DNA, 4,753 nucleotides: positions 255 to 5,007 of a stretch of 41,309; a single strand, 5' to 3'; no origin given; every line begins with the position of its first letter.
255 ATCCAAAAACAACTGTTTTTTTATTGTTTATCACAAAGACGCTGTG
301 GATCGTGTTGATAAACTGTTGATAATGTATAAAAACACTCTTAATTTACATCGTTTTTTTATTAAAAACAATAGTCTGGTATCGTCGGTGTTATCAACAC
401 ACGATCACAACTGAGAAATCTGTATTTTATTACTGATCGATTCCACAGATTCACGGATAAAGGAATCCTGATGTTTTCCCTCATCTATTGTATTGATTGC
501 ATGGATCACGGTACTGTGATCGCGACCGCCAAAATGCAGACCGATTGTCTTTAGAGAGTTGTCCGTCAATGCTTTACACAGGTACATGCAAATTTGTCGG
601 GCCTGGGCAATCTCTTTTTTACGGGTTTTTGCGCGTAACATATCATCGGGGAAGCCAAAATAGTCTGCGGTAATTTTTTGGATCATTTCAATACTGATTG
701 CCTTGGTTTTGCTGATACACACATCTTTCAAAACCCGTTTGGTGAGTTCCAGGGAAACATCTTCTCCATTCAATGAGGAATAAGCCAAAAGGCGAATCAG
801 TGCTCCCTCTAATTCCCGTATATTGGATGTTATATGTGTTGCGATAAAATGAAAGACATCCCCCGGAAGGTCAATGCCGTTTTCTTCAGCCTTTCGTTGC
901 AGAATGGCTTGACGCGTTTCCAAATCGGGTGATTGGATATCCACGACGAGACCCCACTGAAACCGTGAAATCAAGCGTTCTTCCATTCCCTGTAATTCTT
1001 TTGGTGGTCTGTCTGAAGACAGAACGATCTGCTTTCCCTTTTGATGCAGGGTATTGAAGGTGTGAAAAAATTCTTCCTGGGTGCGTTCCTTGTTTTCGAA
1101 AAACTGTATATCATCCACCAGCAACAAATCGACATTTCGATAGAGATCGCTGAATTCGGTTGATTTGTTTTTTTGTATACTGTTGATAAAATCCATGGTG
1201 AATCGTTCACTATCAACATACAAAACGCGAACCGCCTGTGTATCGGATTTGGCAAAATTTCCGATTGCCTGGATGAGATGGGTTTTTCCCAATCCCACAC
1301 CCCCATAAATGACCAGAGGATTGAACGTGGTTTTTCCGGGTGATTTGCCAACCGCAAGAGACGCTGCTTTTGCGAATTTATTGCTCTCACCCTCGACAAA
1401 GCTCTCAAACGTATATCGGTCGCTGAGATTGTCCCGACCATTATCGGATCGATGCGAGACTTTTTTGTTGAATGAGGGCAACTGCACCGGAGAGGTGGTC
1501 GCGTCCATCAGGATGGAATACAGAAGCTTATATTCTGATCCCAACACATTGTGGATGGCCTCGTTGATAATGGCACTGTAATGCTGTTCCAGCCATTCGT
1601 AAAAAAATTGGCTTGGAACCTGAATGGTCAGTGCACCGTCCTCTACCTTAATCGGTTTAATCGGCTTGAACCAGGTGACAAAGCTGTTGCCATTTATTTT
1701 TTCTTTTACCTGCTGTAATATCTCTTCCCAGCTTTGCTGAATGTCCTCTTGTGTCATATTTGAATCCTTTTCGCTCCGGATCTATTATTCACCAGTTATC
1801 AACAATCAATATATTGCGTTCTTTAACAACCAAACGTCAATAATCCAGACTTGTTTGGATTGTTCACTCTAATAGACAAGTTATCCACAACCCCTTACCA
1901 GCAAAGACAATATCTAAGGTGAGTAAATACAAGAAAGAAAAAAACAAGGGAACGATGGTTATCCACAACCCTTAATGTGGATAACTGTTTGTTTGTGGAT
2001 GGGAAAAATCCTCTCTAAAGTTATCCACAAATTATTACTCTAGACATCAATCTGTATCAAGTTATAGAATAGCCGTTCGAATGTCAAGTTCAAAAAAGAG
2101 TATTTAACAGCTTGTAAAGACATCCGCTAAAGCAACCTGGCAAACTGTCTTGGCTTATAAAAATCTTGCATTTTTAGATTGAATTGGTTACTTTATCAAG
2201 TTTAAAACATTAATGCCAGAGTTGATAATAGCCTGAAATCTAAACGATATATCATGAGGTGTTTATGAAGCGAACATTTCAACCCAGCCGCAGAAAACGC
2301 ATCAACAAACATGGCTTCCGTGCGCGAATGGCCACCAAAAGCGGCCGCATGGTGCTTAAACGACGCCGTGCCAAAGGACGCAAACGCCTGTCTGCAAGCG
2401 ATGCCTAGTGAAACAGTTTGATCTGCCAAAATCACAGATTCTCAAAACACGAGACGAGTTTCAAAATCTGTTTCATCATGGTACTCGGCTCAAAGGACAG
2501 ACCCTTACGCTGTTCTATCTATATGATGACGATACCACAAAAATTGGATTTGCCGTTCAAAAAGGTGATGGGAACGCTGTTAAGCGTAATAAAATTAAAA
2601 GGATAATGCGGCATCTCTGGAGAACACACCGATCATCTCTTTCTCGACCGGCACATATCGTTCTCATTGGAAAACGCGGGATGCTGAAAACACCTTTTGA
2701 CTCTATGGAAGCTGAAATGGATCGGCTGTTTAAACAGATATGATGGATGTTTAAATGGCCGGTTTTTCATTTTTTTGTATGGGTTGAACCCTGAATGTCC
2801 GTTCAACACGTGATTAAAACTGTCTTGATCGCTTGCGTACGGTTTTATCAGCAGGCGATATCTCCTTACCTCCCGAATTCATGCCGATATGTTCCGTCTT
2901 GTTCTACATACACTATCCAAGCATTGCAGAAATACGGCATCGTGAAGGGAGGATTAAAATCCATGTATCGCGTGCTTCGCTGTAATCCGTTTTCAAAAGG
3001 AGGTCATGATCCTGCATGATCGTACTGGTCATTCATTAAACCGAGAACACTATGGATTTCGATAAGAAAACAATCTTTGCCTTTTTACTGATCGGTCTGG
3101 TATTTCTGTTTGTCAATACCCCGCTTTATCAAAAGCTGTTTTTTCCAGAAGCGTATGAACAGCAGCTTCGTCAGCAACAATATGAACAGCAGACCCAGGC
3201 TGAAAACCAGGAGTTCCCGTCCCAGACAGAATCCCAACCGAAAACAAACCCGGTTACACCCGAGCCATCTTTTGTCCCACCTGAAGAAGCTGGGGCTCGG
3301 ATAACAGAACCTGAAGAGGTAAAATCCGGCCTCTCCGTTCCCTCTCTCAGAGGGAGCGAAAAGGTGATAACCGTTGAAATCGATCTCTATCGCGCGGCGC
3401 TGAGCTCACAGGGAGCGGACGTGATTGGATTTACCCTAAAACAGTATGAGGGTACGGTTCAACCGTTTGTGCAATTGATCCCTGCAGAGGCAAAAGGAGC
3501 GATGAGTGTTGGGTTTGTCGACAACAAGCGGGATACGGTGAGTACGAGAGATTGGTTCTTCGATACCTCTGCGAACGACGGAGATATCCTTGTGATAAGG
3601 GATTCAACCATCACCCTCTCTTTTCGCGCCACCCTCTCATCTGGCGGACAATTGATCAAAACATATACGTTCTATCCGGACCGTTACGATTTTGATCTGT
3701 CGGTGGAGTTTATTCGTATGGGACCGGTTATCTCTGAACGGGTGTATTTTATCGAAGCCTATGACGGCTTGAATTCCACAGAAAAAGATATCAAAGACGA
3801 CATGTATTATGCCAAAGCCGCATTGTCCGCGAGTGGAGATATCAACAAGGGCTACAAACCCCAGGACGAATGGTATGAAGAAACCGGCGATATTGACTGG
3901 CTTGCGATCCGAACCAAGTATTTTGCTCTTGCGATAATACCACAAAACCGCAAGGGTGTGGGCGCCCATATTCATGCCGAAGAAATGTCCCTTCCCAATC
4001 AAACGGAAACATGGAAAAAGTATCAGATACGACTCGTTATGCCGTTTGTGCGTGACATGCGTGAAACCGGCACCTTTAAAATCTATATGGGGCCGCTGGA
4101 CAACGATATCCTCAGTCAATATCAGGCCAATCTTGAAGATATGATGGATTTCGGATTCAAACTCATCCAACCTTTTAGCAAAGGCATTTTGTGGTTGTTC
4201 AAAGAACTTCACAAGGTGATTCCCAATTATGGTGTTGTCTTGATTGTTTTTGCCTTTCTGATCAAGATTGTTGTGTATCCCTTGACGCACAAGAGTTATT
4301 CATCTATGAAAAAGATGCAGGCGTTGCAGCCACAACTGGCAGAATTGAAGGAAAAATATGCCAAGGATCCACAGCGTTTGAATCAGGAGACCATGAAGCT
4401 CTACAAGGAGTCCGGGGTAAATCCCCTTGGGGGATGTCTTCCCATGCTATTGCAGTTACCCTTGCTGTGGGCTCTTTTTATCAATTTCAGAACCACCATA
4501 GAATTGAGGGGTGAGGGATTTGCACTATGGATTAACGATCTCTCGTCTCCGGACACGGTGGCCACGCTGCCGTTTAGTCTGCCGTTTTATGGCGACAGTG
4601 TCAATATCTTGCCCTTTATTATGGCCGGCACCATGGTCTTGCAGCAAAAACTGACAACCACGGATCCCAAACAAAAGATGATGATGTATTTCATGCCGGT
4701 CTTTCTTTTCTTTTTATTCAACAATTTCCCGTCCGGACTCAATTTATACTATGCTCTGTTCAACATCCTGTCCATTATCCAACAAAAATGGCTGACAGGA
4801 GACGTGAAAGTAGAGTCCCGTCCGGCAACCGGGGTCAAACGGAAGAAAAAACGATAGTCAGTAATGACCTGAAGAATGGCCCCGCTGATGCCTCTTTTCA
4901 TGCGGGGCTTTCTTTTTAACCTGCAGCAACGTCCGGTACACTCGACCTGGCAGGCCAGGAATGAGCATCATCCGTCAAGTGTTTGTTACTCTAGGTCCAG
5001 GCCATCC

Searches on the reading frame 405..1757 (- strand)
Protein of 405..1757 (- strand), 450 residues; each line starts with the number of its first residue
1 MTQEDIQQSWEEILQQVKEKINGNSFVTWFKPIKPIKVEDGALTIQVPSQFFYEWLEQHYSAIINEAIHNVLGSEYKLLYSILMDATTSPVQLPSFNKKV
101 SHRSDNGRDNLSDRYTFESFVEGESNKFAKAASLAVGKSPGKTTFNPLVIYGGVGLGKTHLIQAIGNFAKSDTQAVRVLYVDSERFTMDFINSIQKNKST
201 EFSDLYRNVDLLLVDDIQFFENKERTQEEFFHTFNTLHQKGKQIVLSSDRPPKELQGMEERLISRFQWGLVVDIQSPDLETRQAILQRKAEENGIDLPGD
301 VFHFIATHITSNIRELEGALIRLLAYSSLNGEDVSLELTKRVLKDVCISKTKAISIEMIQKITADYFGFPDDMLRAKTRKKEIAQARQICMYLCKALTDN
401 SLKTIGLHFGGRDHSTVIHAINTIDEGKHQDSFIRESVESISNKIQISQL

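Call 6: search_protein_families(library=pfam, proteins=[window:405-1757:-], max_evalue=0.00001)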
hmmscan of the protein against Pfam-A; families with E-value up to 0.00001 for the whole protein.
window:405-1757:- (450 aa): 4 families
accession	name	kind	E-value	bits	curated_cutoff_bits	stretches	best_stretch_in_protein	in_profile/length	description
PF00308.24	Bac_DnaA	-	2e-70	236.6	23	1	111-273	1-162/162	Bacterial DnaA ATPAse domain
PF08299.17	Bac_DnaA_C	-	3.4e-29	101.1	31.5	1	356-424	1-69/69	Bacterial dnaA protein helix-turn-helix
PF11638.13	DnaA_N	-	8.8e-20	70.6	24.6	1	8-68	2-63/65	DnaA N-terminal domain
PF01695.23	IstB_IS21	-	2e-06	27.9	24.1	1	148-251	95-195/238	IstB-like ATP binding protein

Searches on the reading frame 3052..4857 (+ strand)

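Call 6: search_protein_families(library=pfam, proteins=[window:3052-4857:+], max_evalue=0.00001)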
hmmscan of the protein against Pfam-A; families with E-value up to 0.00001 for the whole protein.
window:3052-4857:+ (601 aa): 2 families
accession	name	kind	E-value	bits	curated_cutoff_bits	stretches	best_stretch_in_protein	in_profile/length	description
PF02096.25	60KD_IMP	-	1.7e-61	207.4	35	1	393-581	1-161/163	60Kd inner membrane protein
PF14849.12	YidC_periplas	-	2.8e-23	83.7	24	1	106-381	2-282/283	YidC periplasmic domain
